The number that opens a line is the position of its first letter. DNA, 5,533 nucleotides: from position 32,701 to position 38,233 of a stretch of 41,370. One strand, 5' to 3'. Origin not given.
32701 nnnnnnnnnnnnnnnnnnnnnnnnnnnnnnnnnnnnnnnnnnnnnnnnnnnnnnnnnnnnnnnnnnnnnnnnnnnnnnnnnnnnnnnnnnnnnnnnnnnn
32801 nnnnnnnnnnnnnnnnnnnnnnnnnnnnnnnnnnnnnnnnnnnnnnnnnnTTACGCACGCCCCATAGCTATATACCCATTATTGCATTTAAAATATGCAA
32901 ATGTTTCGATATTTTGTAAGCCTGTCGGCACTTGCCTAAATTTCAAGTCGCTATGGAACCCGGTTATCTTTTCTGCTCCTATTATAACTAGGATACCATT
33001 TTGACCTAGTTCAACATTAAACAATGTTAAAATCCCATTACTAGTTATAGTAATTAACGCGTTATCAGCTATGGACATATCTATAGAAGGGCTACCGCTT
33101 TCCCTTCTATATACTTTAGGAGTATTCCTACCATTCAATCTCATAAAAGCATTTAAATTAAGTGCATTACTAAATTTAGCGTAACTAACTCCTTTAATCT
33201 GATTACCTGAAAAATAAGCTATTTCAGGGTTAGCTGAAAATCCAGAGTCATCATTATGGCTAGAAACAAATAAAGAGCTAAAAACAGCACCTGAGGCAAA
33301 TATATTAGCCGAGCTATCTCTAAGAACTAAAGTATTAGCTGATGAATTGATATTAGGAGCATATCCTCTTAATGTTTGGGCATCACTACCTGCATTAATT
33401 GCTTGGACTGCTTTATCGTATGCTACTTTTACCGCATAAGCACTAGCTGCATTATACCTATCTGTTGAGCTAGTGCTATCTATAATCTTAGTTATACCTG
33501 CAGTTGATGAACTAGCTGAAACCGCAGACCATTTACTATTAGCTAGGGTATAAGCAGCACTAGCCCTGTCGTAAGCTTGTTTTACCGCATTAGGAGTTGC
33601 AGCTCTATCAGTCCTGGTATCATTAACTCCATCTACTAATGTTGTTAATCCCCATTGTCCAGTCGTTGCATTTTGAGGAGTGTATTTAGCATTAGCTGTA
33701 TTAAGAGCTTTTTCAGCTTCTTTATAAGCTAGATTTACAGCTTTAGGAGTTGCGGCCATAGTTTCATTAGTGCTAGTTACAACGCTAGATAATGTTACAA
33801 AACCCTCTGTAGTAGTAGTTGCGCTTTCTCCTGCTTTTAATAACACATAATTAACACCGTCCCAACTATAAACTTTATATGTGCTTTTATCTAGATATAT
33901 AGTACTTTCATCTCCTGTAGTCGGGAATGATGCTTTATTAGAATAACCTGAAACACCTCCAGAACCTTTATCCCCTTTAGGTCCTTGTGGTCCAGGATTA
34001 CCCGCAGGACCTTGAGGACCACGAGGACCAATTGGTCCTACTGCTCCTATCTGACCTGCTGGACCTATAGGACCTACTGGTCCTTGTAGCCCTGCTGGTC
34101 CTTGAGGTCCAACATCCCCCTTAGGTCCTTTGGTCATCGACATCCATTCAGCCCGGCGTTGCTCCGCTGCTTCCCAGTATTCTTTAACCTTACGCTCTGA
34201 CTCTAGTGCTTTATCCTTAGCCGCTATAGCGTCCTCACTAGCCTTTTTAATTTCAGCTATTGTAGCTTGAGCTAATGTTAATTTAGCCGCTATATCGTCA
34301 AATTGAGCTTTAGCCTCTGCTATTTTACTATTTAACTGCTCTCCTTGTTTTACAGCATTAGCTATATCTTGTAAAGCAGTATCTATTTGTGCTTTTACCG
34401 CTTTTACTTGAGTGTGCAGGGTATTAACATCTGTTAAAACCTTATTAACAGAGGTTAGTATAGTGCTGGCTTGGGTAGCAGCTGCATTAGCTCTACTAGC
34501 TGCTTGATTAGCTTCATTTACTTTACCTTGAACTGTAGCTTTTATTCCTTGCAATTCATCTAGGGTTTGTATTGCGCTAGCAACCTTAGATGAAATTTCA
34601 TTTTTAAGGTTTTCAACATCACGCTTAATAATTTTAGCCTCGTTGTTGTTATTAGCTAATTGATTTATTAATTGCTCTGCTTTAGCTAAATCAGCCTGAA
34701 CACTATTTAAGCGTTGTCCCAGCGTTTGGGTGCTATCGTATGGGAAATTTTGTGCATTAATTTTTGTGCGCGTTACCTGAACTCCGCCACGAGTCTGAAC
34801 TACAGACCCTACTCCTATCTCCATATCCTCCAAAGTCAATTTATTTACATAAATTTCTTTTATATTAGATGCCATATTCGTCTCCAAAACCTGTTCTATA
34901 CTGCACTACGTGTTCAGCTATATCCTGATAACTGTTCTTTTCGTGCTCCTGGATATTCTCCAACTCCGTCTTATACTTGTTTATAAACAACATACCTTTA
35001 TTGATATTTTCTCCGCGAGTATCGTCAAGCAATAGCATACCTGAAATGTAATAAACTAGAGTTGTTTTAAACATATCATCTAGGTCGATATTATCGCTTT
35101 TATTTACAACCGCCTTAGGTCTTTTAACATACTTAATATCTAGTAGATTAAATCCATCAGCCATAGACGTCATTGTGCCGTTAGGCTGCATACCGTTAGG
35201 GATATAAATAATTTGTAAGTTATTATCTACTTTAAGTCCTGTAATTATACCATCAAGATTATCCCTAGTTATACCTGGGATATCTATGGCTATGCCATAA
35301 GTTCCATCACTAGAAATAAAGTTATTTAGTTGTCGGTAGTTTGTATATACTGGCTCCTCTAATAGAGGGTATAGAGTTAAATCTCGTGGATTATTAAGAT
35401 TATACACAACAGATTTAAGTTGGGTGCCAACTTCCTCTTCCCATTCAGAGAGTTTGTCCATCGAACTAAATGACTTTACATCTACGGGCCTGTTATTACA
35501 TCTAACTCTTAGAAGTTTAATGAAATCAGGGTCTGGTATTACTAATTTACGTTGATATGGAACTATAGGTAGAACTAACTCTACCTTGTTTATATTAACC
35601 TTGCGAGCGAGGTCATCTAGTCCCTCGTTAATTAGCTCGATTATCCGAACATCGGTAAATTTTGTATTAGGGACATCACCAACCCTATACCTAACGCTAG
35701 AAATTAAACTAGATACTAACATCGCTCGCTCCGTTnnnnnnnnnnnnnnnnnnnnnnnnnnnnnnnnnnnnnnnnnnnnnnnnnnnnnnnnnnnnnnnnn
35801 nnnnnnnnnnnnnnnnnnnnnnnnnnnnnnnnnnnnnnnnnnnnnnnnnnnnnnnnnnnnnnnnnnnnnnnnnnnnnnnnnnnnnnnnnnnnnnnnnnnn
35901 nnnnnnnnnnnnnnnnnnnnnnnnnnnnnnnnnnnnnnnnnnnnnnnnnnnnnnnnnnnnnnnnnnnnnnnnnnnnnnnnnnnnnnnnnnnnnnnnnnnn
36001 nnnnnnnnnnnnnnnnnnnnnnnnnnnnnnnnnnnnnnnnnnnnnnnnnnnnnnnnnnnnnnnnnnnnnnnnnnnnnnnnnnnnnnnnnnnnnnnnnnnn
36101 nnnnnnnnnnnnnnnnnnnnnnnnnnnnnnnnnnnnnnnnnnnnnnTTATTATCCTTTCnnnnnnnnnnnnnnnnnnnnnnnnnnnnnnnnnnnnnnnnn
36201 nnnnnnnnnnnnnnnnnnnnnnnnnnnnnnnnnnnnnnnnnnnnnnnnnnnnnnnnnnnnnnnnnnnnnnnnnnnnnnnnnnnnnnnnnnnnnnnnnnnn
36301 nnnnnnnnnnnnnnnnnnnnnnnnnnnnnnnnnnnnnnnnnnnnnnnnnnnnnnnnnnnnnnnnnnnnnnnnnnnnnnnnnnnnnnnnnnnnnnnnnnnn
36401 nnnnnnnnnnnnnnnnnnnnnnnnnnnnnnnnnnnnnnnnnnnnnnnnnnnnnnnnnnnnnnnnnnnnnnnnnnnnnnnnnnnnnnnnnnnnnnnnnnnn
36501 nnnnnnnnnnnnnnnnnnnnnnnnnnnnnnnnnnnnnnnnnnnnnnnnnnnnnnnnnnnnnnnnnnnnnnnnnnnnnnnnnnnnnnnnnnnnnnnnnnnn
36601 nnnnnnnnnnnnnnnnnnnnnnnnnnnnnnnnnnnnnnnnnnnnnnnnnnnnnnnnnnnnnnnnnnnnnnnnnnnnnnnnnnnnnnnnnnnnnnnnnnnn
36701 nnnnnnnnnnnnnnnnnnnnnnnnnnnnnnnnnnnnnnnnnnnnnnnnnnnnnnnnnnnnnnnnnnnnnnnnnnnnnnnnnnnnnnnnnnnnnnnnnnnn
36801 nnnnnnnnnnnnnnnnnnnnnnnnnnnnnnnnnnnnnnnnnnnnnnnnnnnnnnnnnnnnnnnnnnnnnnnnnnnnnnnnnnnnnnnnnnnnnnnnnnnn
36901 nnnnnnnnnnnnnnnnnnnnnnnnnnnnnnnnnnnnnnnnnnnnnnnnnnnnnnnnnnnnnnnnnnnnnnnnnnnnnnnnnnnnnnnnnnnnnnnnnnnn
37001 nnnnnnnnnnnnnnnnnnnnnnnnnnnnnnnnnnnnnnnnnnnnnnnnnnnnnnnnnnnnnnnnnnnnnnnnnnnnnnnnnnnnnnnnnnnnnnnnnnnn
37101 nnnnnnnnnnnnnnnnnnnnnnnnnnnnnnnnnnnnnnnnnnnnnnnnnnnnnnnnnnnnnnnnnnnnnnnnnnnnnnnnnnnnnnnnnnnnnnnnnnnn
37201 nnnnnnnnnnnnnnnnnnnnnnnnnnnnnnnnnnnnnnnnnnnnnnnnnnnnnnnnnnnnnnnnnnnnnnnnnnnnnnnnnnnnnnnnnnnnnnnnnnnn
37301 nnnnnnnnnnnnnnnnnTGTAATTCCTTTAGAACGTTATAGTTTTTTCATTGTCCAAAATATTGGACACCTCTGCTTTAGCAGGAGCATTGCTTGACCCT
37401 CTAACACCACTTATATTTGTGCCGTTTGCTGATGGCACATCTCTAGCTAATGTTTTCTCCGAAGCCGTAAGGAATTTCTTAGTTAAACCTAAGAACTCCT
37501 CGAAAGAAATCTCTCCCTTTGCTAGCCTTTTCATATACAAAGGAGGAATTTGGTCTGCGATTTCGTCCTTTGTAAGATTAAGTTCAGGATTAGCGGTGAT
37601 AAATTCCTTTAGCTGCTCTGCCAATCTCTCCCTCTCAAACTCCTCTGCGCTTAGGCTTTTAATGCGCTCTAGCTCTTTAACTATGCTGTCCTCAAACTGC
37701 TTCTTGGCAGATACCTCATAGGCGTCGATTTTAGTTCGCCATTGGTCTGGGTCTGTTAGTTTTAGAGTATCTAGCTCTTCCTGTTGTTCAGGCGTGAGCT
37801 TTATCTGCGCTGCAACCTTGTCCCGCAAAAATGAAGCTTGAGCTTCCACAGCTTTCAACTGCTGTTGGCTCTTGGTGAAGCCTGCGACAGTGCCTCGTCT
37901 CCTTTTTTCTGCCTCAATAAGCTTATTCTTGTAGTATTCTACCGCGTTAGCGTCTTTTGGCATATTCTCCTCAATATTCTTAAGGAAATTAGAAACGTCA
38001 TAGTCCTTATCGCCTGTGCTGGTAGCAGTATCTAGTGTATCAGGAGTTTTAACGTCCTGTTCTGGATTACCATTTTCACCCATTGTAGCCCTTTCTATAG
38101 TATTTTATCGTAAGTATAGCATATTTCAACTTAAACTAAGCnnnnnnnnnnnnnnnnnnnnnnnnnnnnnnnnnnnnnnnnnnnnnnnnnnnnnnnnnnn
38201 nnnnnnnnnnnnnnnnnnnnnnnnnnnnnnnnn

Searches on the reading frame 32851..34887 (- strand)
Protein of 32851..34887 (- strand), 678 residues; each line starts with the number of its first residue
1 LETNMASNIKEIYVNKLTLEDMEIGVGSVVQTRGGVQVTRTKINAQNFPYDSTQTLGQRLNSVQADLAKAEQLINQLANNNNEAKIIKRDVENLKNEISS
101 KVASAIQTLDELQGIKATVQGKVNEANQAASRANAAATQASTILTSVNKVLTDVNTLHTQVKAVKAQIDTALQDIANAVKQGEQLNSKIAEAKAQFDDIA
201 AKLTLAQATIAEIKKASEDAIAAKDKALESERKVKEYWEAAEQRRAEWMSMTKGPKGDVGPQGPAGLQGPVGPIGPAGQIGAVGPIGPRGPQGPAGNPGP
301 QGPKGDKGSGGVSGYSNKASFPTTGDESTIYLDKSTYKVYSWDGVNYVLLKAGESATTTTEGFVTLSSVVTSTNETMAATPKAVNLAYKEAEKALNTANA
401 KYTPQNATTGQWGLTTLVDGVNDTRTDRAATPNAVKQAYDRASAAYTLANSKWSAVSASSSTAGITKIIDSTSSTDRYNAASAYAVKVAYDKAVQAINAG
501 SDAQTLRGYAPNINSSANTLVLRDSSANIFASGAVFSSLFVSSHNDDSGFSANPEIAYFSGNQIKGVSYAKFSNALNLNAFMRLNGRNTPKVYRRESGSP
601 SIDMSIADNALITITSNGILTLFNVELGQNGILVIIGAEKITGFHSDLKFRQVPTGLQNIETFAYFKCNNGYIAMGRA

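Call 48: search_protein_families(library=phrogs, proteins=[window:32851-34887:-])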
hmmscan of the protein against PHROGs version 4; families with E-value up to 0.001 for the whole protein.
window:32851-34887:- (678 aa): 35 families (the best 25 are shown)
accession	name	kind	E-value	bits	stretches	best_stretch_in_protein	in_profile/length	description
phrog_5073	-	tail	3.1e-21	77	1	253-455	305-498/519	tail fiber protein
phrog_988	-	tail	2.1e-18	68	1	354-454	167-260/574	tail protein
phrog_366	-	tail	2e-16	61.5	1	124-413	224-457/474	tail fiber protein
phrog_8745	-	tail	1.5e-15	56.6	1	144-529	1296-1612/1803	tail fiber protein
phrog_381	-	tail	2.9e-15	57.5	1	356-576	171-372/566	tail fiber protein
phrog_10372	-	unknown function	4.9e-15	57.1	2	310-400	25-113/218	-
phrog_1658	-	unknown function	1.6e-14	55.3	1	227-320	20-118/239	-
phrog_819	-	tail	3.8e-14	52.8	1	253-344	534-619/1024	tail protein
phrog_38806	-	unknown function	1.7e-12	48.3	1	252-318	80-146/285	-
phrog_36614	-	unknown function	3e-12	47.6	1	353-397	3-47/155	-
phrog_17587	-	tail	3.9e-12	46.4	1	252-315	355-418/641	tail fiber protein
phrog_10972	-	tail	3.8e-11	44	1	253-414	168-303/343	tail fiber protein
phrog_295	-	tail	1.1e-10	42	1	354-493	327-474/794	tail fiber protein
phrog_26654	-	unknown function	1.2e-10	42.4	1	253-346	90-187/360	-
phrog_6202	-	tail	2.8e-10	41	1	355-496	167-305/636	tail fiber protein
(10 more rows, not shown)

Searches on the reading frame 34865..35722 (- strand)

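Call 48: search_protein_families(library=phrogs, proteins=[window:34865-35722:-])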
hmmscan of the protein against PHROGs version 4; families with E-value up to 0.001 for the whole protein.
window:34865-35722:- (285 aa): 2 families
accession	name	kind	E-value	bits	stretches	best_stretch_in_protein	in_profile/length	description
phrog_399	-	head and packaging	2.2e-19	70.9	1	3-270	4-213/220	structural protein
phrog_2125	-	head and packaging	4.4e-11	43.9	1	180-279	131-233/234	virion structural protein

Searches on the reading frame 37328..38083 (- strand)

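Call 48: search_protein_families(library=phrogs, proteins=[window:37328-38083:-])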
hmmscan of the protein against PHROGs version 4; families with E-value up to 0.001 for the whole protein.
window:37328-38083:- (251 aa): 1 family
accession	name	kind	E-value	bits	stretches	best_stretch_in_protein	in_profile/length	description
phrog_24492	-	unknown function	6.4e-32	112.2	1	57-241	46-227/238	-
